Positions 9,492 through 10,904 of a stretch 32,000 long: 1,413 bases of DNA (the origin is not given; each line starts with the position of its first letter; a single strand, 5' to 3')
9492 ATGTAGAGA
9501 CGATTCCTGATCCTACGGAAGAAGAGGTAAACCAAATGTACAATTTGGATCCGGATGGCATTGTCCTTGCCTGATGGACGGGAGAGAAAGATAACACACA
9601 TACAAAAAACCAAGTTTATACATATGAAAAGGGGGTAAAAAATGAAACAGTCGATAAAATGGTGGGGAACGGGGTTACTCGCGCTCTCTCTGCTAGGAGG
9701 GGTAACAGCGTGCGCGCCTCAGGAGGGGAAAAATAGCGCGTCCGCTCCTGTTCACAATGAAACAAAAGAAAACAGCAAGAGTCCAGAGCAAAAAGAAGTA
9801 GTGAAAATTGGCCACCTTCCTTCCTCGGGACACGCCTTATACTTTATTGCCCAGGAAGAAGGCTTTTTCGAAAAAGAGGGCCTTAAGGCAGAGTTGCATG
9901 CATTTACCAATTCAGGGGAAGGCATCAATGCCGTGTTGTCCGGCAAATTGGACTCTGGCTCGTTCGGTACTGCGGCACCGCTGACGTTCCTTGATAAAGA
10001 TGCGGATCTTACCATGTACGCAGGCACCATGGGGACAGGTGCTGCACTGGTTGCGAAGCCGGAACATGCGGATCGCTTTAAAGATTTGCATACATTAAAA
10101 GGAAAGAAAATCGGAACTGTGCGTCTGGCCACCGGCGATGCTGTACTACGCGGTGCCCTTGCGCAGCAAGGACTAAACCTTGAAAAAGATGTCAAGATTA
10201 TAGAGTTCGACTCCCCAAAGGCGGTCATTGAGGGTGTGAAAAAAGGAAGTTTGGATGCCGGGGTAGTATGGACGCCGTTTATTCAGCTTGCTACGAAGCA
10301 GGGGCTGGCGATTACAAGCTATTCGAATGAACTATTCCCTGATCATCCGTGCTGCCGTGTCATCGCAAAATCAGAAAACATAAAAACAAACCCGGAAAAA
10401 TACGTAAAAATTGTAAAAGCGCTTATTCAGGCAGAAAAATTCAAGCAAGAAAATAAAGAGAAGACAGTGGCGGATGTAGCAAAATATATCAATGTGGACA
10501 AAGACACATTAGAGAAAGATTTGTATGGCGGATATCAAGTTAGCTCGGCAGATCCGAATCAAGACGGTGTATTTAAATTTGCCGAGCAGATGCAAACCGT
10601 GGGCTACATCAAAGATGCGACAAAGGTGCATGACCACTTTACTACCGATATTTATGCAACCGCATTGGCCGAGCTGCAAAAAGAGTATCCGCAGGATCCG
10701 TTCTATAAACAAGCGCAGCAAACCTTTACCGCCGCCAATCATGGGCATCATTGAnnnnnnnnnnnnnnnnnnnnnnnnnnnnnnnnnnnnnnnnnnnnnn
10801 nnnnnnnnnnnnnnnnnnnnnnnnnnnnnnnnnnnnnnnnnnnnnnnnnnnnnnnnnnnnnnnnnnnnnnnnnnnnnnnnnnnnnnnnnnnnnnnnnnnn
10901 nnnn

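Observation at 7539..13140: SAM-riboswitch-gated operon combining a GctAB-like CoA-transferase, a NitT/TauT ABC importer and an atypical crotonase: candidate uncharacterised organosulfur-carboxylate salvage route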

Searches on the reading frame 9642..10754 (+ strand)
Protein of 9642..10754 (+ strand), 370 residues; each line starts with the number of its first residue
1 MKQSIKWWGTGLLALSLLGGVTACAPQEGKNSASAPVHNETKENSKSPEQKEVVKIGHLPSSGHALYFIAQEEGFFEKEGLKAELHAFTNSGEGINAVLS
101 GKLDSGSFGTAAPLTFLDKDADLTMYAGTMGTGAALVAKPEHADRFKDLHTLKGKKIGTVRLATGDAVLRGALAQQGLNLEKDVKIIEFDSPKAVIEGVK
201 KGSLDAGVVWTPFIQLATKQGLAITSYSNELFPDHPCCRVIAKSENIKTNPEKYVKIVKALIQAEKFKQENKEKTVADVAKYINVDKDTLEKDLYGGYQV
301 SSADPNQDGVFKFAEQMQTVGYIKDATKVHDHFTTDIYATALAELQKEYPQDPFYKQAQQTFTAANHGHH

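Call 4: search_protein_families(library=pfam, proteins=[window:9642-10754:+])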
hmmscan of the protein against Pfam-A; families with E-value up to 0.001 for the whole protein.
window:9642-10754:+ (370 aa): 3 families
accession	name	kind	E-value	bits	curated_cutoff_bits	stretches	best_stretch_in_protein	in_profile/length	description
PF13379.11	NMT1_2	-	7.8e-31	108.2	24.7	1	49-283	3-251/252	NMT1-like family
PF09084.16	NMT1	-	1.6e-19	71.1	20.5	1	63-269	3-210/216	NMT1/THI5 like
PF12974.12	Phosphonate-bd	-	7e-09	35.8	27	1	80-238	28-196/242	ABC transporter, phosphonate, periplasmic substrate-binding protein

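Call 5: search_protein_families(library=ncbifam, proteins=[window:9642-10754:+])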
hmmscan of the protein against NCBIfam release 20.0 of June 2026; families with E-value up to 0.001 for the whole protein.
window:9642-10754:+ (370 aa): 5 families
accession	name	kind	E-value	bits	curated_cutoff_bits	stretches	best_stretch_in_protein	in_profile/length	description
TIGR01728.1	SsuA_fam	subfamily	5.5e-40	137.4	163.5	1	54-338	1-289/290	aliphatic sulfonate ABC transporter substrate-binding protein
TIGR01729.1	taurine_ABC_bnd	equivalog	2e-12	47.2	304.25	1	70-269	15-214/300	taurine ABC transporter substrate-binding protein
NF040735.1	SBP_SaoX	equivalog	4.6e-10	39.1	300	1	56-289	7-239/330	ABC transporter substrate-binding subunit SaoX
NF008553.0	PRK11480.1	equivalog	1.6e-08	34.1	490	1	69-264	38-231/320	taurine ABC transporter substrate-binding protein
NF008588.0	PRK11553.1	subfamily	9.1e-08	31.4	299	1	87-294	62-266/319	aliphatic sulfonate ABC transporter substrate-binding protein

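Call 48: search_solved_structures(query=window:9642-10751:+, max_evalue=0.001)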
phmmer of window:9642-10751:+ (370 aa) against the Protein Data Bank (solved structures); distinct sequences matched with E-value up to 0.001: 15.
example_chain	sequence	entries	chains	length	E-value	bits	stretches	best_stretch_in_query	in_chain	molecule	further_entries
8wm7_C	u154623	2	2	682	3.6e-09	40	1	49-275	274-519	Nitrate transport ATP-binding protein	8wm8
8w9m_C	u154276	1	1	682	3.6e-09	40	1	49-275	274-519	Nitrate transport ATP-binding protein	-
2i48_A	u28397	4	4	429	1.2e-08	38.2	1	48-313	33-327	Bicarbonate transporter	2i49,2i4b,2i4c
6ssy_A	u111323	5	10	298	2.3e-07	34.1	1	69-255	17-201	Taurine-binding periplasmic protein | Taurine ABC transporter substrate-binding protein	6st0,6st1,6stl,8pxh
9uai_E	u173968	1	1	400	2.3e-07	34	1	42-267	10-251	Nitrate transport ATP-binding subunits C and D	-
9uak_A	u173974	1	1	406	2.4e-07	34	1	42-267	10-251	C terminal regulatory domain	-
3uif_A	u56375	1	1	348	6.5e-07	32.6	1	77-369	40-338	Sulfonate ABC transporter, periplasmic sulfonate-binding protein SsuA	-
3qsl_A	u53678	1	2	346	1.2e-06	31.7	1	50-272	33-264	Putative exported protein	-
9u9z_C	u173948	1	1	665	2.5e-06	30.6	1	50-267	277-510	CmpC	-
9ua0_C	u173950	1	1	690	2.7e-06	30.5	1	50-267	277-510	CmpC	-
9ua1_C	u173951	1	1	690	2.7e-06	30.5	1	50-267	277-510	CmpC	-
4h65_A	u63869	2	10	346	2.7e-05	27.2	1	59-268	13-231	Pyrimidine precursor biosynthesis enzyme THI5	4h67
4h6d_F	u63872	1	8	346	4.1e-05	26.7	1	59-269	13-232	Pyrimidine precursor biosynthesis enzyme THI5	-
3un6_A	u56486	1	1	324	0.00011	25.2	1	40-291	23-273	ABC transporter substrate-binding protein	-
2x26_A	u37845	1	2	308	0.00018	24.6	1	87-222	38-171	PERIPLASMIC ALIPHATIC SULPHONATES-BINDING PROTEIN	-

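Call 61: find_homologous_proteins(query=window:9642-10751:+)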
Query window:9642-10751:+ (370 aa): 265 proteins with E <= 0.001 among 8000 candidates; the best 120 are listed.
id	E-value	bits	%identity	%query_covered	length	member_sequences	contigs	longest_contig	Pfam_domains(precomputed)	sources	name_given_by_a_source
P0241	6.0e-244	827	100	100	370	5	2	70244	PF13379.12,PF09084.17,PF12974.13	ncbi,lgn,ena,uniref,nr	ncbi:ABC transporter substrate-binding protein [Aneurinibacillus sp. UBA3580]|uniref:ABC transporter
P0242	6.6e-141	488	60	96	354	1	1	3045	PF13379.12,PF04069.18,PF09084.17,PF12974.13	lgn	-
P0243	6.9e-107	376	48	99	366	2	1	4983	PF13379.12,PF09084.17,PF12974.13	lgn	-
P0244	4.0e-106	374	48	99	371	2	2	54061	PF13379.12,PF09084.17,PF12974.13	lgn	-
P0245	3.9e-104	367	49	99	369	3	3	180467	PF13379.12,PF09084.17,PF12974.13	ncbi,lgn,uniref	ncbi:ABC transporter substrate-binding protein [Calidifontibacillus erzurumensis]|uniref:ABC transpo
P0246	5.9e-103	363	47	95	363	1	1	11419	PF13379.12,PF09084.17,PF12974.13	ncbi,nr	ncbi:MAG: ABC transporter substrate-binding protein [Clostridia bacterium]|nr:ABC transporter substr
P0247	2.5e-102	361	48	95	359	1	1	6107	PF13379.12,PF09084.17,PF12974.13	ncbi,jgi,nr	ncbi:MAG: extracellular solute-binding protein family 3 [Clostridiales bacterium]|jgi:NitT/TauT fami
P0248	4.4e-102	360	52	84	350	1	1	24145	PF13379.12,PF09084.17,PF12974.13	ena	-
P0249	6.0e-102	360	48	98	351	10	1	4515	PF13379.12,PF09084.17,PF12974.13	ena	-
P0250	1.0e-101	359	51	86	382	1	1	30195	PF13379.12,PF09084.17,PF12974.13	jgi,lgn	jgi:ABC-type nitrate/sulfonate/bicarbonate transport systems, periplasmic components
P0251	2.5e-101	358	51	84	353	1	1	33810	PF13379.12,PF04069.18,PF09084.17,PF12974.13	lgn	-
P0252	6.9e-101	357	47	96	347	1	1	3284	PF13379.12,PF04069.18,PF09084.17,PF12974.13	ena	-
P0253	1.1e-100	356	46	95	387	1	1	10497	PF13379.12,PF09084.17,PF12974.13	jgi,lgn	-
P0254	1.2e-100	356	47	92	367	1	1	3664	PF13379.12,PF09084.17,PF12974.13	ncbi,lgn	-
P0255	1.5e-100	355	50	88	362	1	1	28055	PF13379.12,PF09084.17,PF12974.13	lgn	-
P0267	2.3e-97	345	46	98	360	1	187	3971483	PF13379.12,PF09084.17,PF12974.13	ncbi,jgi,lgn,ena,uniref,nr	ncbi:NitT/TauT family transport system substrate-binding protein [Acetivibrio thermocellus AD2]|unir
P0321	3.4e-91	325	48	86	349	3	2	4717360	PF13379.12,PF09084.17,PF12974.13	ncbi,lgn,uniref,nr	ncbi:ABC transporter substrate-binding protein [Geobacter sp. SVR]|uniref:ABC transporter substrate-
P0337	3.0e-89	318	46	88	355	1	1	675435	PF13379.12,PF09084.17,PF12974.13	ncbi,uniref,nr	ncbi:ABC transporter substrate-binding protein [Cerasibacillus terrae]|uniref:ABC transporter substr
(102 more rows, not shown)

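Call 62: find_encoding_contigs(protein=P0267, flank=7000, max_places=1)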
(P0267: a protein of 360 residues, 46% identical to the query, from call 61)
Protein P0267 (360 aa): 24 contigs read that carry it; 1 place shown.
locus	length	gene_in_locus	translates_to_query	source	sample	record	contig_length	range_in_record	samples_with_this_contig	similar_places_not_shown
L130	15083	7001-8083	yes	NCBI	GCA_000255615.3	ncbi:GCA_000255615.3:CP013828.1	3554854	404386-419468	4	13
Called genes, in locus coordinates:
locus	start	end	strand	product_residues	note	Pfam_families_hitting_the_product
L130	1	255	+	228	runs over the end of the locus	-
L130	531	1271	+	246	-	PF01510:Amidase_2, PF00395:SLH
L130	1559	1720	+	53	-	PF10055:DUF2292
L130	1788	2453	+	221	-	PF02607:B12-binding_2, PF02310:B12-binding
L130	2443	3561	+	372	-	PF01208:URO-D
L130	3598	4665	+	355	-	PF01208:URO-D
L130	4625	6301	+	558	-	PF00111:Fer2, PF17651:Raco_middle, PF14574:RACo_C_ter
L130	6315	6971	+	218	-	PF08901:DUF1847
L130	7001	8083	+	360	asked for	PF13379:NMT1_2, PF09084:NMT1, PF12974:Phosphonate-bd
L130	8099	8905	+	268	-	PF00005:ABC_tran, PF13304:AAA_21 (faint)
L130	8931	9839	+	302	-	PF00528:BPD_transp_1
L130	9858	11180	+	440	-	PF03321:GH3 (weak), PF00501:AMP-binding, PF04443:LuxE (weak), PF14535:AMP-binding_C_2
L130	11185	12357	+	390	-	PF00155:Aminotran_1_2, PF01041:DegT_DnrJ_EryC1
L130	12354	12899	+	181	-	PF01558:POR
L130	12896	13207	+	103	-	PF13484:Fer4_16 (faint), PF12837:Fer4_6 (faint), PF12797:Fer4_2 (faint), PF13237:Fer4_10 (weak), PF14697:Fer4_21, PF12838:Fer4_7 (weak), PF13187:Fer4_9 (weak), PF00037:Fer4 (weak)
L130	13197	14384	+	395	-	PF01855:POR_N, PF02780:Transketolase_C, PF17147:PFOR_II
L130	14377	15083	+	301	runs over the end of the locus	PF02775:TPP_enzyme_C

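Call 63: find_encoding_contigs(protein=P0337, flank=7000, max_places=1)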
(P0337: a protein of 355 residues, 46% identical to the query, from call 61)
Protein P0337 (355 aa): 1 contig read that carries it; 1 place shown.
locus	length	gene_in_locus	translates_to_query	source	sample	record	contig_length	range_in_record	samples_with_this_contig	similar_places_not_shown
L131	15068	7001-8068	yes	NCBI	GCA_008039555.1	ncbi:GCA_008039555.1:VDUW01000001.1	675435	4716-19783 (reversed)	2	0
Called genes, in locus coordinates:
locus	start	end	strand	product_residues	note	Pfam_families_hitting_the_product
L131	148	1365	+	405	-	PF01548:DEDD_Tnp_IS110, PF02371:Transposase_20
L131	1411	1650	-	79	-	-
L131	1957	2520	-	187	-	-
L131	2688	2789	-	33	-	PF00700:Flagellin_C (weak)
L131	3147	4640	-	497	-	PF00669:Flagellin_N, PF00700:Flagellin_C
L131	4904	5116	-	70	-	PF00669:Flagellin_N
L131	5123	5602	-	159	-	-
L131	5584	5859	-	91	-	-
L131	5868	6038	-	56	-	PF01144:CoA_trans (weak)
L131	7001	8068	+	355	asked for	PF13379:NMT1_2, PF09084:NMT1, PF12974:Phosphonate-bd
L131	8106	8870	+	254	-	PF00005:ABC_tran, PF02463:SMC_N (faint), PF13304:AAA_21 (faint)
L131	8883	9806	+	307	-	PF00528:BPD_transp_1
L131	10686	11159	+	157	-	PF02566:OsmC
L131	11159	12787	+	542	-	PF00474:SSF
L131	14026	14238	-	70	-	-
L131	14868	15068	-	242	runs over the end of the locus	-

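Call 64: find_encoding_contigs(protein=P0321, flank=7000, max_places=1)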
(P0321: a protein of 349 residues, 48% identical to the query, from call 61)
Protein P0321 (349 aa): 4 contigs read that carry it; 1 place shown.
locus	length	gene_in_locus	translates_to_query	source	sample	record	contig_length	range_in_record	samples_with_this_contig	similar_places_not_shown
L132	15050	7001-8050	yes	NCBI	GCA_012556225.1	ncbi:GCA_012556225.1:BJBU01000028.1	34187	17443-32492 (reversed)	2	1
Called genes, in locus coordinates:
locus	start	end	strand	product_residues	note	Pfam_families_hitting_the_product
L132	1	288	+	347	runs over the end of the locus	PF01208:URO-D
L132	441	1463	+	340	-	PF01208:URO-D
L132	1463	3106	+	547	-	PF00111:Fer2 (weak), PF17651:Raco_middle, PF14574:RACo_C_ter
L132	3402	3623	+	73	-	PF04945:YHS, PF24273:TRASH_HVO_1752_C (weak)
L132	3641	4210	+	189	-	PF06821:Ser_hydrolase, PF12697:Abhydrolase_6 (weak), PF00561:Abhydrolase_1 (faint)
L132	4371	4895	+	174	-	PF02635:DsrE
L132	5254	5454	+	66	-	-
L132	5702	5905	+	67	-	-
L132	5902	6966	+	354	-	PF01208:URO-D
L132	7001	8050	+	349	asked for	PF13379:NMT1_2, PF09084:NMT1, PF12974:Phosphonate-bd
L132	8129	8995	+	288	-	PF00142:Fer4_NifH, PF01656:CbiA (weak), PF10609:ParA (faint)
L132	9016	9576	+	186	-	PF03848:TehB (weak), PF13489:Methyltransf_23, PF08241:Methyltransf_11 (weak), PF13649:Methyltransf_25 (weak)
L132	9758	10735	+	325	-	PF00581:Rhodanese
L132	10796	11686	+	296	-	PF09084:NMT1, PF13379:NMT1_2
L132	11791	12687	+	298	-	-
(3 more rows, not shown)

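Call 68: search_protein_families(library=ncbifam, proteins=[L130:9858-11180:+, L130:11185-12357:+, L130:2443-3561:+, L130:3598-4665:+, L130:6315-6971:+, L130:13197-14384:+, L131:11159-12787:+, L131:10686-11159:+], max_evalue=0.00001)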
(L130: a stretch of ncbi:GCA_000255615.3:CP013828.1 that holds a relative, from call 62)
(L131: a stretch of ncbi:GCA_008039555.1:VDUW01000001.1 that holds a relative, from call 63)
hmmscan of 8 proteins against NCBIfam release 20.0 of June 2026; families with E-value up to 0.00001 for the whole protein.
L130:9858-11180:+ (440 aa): 23 families
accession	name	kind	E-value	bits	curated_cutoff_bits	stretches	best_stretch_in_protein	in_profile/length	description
NF041878.1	paak_haloarch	equivalog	1.6e-102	343.3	700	1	9-436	3-427/427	phenylacetate--CoA ligase PaaK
TIGR02155.1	PA_CoA_ligase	equivalog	4.2e-95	318.7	646.3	1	12-436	1-422/422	phenylacetate--CoA ligase PaaK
NF053551.1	FlxY_rubin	equivalog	2.5e-55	187.9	520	1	11-436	1-424/424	flexirubin biosynthesis putative acyl-CoA ligase FlxY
TIGR03335.1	F390_ftsA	equivalog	6e-53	180.1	458.7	1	6-383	1-381/445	coenzyme F390 synthetase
NF045666.1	DVU1553_fam_AMP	equivalog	5.6e-48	163.7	300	1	10-334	14-330/331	DVU_1553 family AMP-dependent CoA ligase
NF041217.1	BagE_FevW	exception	5.1e-30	104.8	800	1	84-423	62-394/424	bagremycin/ferroverdin synthetase BagE/FevW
TIGR02304.1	aden_form_hyp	equivalog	2.6e-13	49.7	251.9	1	176-432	181-424/430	F390 synthetase-related protein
NF005850.0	PRK07768.1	subfamily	2.7e-13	49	572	1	326-426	427-530/545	long-chain-fatty-acid--CoA ligase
NF040633.1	FadD32_Coryne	exception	2.2e-10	39.4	875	1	327-428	497-602/614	FadD32-like long-chain-fatty-acid--AMP ligase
NF006624.1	PRK09192.1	subfamily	2.3e-10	39.4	600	1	327-425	448-546/567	fatty acyl-AMP ligase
NF053567.1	HBDA_AROS1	equivalog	1.9e-09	36.4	1000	0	86-198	166-278/523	3-hydroxybenzoate--CoA ligase HbdA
NF009124.0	PRK12476.1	subfamily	4e-09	35.2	922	1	307-427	478-592/612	fatty acyl-AMP ligase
NF004510.0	PRK05851.1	equivalog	8.1e-09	34.1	621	1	307-432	398-514/525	long-chain-fatty acid--ACP ligase MbtM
TIGR01733.1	AA-adenyl-dom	subfamily_domain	1.9e-08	33.5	317.4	1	74-294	102-324/409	amino acid adenylation domain-containing protein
NF005801.1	PRK07656.1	equivalog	2.1e-08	33.3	657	1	307-361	383-429/500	FadD3 family acyl-CoA ligase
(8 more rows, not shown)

L130:11185-12357:+ (390 aa): 73 families (the best 25 are shown)
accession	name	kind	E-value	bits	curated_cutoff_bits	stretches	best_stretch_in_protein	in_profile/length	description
NF005855.0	PRK07777.1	equivalog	2.6e-114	382.6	553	1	4-383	6-389/391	pyridoxal phosphate-dependent aminotransferase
NF006488.0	PRK08912.1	equivalog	6.1e-111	371.1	498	1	10-383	10-385/387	aminotransferase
NF006569.0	PRK09082.1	subfamily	4.1e-103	345.5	420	1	3-381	7-386/386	methionine aminotransferase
NF041364.1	GntC_guanitoxin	equivalog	1.7e-85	287.1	415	1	29-381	1-356/356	guanitoxin biosynthesis PLP-dependent (S)-gamma-hydroxy-L-arginine cyclodehydratase GntC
NF009079.0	PRK12414.1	subfamily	2.7e-77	260.4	481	1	6-380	9-383/384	methionine aminotransferase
NF005816.0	PRK07682.1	equivalog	4.9e-75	252.6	620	1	3-385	5-386/390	aminotransferase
NF041091.1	asp_aminotase_Arch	equivalog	2.3e-74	250.5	550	1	26-380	27-373/376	aspartate aminotransferase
NF005817.0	PRK07683.1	equivalog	5.5e-74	249.2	575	1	7-385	8-384/387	aminotransferase A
NF005588.0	PRK07309.1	equivalog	1.1e-69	235.2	576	1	7-383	10-387/391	pyridoxal phosphate-dependent aminotransferase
NF004975.0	PRK06348.1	equivalog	2.8e-64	217.5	549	1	14-382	16-383/384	pyridoxal phosphate-dependent aminotransferase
NF006756.0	PRK09276.1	subfamily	5e-64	216.6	507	1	22-382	27-386/387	LL-diaminopimelate aminotransferase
NF004621.0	PRK05957.1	equivalog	6.7e-64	216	498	1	1-380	1-381/389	pyridoxal phosphate-dependent aminotransferase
NF006229.0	PRK08361.1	equivalog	7.2e-64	216.2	624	1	14-382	20-388/391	aspartate aminotransferase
NF004770.0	PRK06108.1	subfamily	2.3e-63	214.4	422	1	2-381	11-391/396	pyridoxal phosphate-dependent aminotransferase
TIGR03540.1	DapC_direct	equivalog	3.8e-63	213.7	593.25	1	23-380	26-382/383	LL-diaminopimelate aminotransferase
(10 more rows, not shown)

L130:2443-3561:+ (372 aa): 5 families
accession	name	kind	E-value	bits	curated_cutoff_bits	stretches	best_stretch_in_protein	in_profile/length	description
TIGR01463.1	mtaA_cmuA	subfamily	2.4e-70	237.5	235.4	1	5-343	2-339/340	MtaA/CmuA family methyltransferase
NF004889.0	PRK06252.1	subfamily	1.1e-61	208.8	244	1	5-342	3-336/340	methylcobalamin:coenzyme M methyltransferase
NF040654.1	MtaA_Meth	equivalog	6.9e-55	186.3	400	1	6-339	1-332/337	methylcobamide:CoM methyltransferase MtaA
NF041608.1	methylcob_mtaseMtbA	equivalog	2e-49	168.5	600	1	5-344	3-339/339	methylcobamide:CoM methyltransferase MtbA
TIGR01464.1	hemE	equivalog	1.5e-29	103.1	302.95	1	50-341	47-338/338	uroporphyrinogen decarboxylase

L130:3598-4665:+ (355 aa): 6 families
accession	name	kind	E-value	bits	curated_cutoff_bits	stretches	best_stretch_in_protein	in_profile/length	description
NF004889.0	PRK06252.1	subfamily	6.6e-124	413.3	244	1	1-341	1-337/340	methylcobalamin:coenzyme M methyltransferase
TIGR01463.1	mtaA_cmuA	subfamily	2.8e-74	250.4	235.4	1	5-340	4-338/340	MtaA/CmuA family methyltransferase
NF040654.1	MtaA_Meth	equivalog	1.3e-70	238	400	1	5-337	2-332/337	methylcobamide:CoM methyltransferase MtaA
NF041608.1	methylcob_mtaseMtbA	equivalog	1e-65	222.1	600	1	1-340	1-337/339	methylcobamide:CoM methyltransferase MtbA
TIGR01464.1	hemE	equivalog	1.6e-14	53.7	302.95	1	121-338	110-337/338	uroporphyrinogen decarboxylase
NF002119.0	PRK00957.1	equivalog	4.5e-06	26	258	1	118-325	84-286/306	methionine synthase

L130:6315-6971:+ (218 aa): 0 families

L130:13197-14384:+ (395 aa): 13 families
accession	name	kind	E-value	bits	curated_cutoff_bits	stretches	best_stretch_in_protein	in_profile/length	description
NF040682.1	PorA_Arch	equivalog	2.6e-146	487.5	550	1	7-384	6-383/387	pyruvate synthase subunit PorA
NF006233.0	PRK08367.1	equivalog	1.9e-118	395.8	625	1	4-370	4-370/394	pyruvate ferredoxin oxidoreductase subunit alpha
NF006232.0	PRK08366.1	equivalog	1.2e-115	386.3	646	1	5-376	8-378/394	2-ketoisovalerate ferredoxin oxidoreductase subunit alpha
NF007201.0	PRK09622.1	equivalog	2.1e-99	333.2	590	1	8-377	14-383/405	2-oxoacid:ferredoxin oxidoreductase subunit alpha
NF045764.1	PhenlGlyoxDHPadG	equivalog_domain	6e-93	311.5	700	1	8-379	6-386/398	NADH-dependent phenylglyoxylate dehydrogenase subunit alpha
NF045791.1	OxalOxredalpha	equivalog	1.4e-92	310.8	500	1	1-377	1-380/395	oxalate oxidoreductase subunit alpha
NF006412.0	PRK08659.1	equivalog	1.8e-39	136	411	1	3-351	4-358/378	2-oxoacid:acceptor oxidoreductase subunit alpha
TIGR02176.1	pyruv_ox_red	equivalog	4.4e-39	134.1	911.35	1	7-374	4-380/1167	pyruvate:ferredoxin (flavodoxin) oxidoreductase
NF005507.0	PRK07119.1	subfamily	6.4e-38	130.5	399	1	3-369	3-345/352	3-methyl-2-oxobutanoate dehydrogenase subunit VorB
TIGR03710.1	OAFO_sf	subfamily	2.6e-32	112.2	482.75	2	3-110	192-297/561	2-oxoacid:acceptor oxidoreductase subunit alpha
NF007206.0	PRK09627.1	equivalog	7e-24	84.5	579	2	8-190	7-190/375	2-oxoglutarate synthase subunit alpha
NF041170.1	Oxoac_fdxalpha_Archa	equivalog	1.5e-22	79.7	800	2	257-371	515-621/636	2-oxoacid:ferredoxin oxidoreductase subunit alpha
TIGR03336.1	IOR_alpha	equivalog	9.8e-14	50.6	650.9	1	4-321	2-287/595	indolepyruvate ferredoxin oxidoreductase subunit alpha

L131:11159-12787:+ (542 aa): 5 families
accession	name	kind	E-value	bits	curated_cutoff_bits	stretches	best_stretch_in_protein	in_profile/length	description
TIGR00813.1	sss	superfamily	9.7e-23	80.9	184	1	36-418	1-411/411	sodium/solute symporter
NF007790.0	PRK10484.1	equivalog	2.9e-19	69.3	401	1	9-474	7-493/527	solute:sodium symporter family transporter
TIGR02119.1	panF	equivalog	8.7e-15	54.7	328.05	1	9-447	4-454/471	sodium/pantothenate symporter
TIGR03648.1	Na_symport_lg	subfamily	1.8e-13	49.8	320.75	1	20-197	13-190/547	VC_2705 family sodium/solute symporter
TIGR02121.1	Na_Pro_sym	equivalog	1.7e-07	30.4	515.5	1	8-475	3-483/488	sodium/proline symporter PutP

L131:10686-11159:+ (157 aa): 1 family
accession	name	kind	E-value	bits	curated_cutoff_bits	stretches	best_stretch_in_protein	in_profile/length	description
NF041052.1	OsmC_like_Se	domain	1.4e-20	73.7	95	1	13-140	5-132/144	OsmC-related (seleno)protein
